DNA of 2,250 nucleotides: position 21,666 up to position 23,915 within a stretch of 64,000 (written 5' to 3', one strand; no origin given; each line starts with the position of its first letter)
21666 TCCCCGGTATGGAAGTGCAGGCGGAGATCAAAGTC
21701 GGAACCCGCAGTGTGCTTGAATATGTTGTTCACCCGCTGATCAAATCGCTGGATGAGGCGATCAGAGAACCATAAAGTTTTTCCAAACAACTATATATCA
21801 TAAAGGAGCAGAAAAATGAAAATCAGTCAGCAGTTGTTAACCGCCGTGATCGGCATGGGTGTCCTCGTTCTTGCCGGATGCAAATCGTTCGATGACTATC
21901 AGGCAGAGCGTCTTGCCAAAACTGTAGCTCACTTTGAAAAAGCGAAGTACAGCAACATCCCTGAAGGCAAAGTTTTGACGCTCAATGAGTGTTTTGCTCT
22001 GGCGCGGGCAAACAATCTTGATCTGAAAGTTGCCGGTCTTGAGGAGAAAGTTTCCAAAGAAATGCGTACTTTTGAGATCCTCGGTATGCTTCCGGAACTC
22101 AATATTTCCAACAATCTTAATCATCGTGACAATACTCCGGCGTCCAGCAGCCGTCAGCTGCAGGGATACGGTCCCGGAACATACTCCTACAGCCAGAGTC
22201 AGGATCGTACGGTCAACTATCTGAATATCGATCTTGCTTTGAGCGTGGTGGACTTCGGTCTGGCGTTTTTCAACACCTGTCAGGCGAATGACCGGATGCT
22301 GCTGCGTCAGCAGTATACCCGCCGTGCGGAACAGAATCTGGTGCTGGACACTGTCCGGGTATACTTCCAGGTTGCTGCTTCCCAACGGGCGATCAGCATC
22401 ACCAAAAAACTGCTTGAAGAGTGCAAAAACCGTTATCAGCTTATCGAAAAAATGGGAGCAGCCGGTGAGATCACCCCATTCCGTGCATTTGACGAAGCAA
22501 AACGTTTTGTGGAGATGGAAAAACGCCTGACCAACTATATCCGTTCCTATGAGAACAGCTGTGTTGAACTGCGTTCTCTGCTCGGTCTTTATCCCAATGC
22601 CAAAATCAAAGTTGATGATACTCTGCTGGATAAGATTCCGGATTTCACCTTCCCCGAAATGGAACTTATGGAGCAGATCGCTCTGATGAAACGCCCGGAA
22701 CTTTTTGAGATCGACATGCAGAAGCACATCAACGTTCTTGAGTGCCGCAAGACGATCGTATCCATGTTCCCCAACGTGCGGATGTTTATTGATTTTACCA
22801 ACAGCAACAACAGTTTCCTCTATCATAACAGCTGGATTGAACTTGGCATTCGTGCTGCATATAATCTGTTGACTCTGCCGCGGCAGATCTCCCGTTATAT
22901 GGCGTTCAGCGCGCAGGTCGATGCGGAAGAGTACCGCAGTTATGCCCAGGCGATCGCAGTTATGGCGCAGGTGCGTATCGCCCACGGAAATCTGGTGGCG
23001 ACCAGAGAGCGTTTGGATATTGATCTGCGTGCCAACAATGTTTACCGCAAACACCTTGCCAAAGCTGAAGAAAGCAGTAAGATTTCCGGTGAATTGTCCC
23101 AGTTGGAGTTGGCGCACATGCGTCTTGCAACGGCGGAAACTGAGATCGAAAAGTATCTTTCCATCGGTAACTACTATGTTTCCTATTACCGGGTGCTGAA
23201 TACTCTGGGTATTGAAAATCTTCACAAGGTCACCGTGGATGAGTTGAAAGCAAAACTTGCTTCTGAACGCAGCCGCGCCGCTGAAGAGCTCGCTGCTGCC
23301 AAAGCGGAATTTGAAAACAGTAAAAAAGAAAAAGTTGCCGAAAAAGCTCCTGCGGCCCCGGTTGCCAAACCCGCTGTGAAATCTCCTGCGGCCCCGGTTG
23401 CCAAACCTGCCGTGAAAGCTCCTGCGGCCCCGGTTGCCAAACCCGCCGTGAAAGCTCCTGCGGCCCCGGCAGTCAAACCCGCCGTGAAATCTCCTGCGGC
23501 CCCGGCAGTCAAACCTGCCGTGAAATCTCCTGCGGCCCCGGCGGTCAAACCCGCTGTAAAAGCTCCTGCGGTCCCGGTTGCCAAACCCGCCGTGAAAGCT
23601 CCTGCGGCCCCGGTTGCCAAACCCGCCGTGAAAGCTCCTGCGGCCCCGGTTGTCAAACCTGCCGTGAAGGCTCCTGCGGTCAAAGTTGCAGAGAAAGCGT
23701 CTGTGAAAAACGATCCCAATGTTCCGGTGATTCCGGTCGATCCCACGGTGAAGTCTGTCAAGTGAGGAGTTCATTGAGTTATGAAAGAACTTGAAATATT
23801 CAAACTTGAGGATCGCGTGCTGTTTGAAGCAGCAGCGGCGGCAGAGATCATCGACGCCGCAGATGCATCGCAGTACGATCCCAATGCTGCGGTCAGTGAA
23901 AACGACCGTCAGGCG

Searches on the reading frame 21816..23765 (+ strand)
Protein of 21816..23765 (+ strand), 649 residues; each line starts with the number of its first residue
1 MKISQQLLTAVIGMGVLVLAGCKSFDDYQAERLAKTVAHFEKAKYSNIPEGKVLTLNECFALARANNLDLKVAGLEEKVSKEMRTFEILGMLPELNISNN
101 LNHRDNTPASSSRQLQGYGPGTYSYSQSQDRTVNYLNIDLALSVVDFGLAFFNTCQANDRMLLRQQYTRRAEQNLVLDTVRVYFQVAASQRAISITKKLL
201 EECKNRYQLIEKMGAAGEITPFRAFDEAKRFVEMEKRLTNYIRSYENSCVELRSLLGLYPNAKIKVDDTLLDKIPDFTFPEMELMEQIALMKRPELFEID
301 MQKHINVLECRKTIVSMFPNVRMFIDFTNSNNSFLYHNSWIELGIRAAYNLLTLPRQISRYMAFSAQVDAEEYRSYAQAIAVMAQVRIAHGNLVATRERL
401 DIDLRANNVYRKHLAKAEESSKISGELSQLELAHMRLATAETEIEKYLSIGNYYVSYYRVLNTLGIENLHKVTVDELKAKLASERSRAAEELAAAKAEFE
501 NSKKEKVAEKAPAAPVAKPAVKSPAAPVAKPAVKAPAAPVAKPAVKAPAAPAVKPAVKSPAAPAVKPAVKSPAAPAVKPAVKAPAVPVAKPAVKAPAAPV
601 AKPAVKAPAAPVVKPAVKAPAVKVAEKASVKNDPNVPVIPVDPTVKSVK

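Call 3: search_protein_families(library=pfam, proteins=[window:21816-23765:+], max_evalue=0.01)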
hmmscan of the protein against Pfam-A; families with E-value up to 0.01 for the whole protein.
window:21816-23765:+ (649 aa): 1 family
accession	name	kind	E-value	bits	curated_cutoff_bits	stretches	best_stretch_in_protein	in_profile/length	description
PF02321.23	OEP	-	1.4e-17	64.6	22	2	56-257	1-187/187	Outer membrane efflux protein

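Call 4: search_protein_families(library=ncbifam, proteins=[window:21816-23765:+], max_evalue=0.01)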
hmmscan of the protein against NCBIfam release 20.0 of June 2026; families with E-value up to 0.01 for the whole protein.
window:21816-23765:+ (649 aa): 1 family
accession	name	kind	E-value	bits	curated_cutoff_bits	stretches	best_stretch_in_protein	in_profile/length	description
TIGR01844.1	type_I_sec_TolC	subfamily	6.9e-12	45.1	225.15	1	54-405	3-339/414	TolC family outer membrane protein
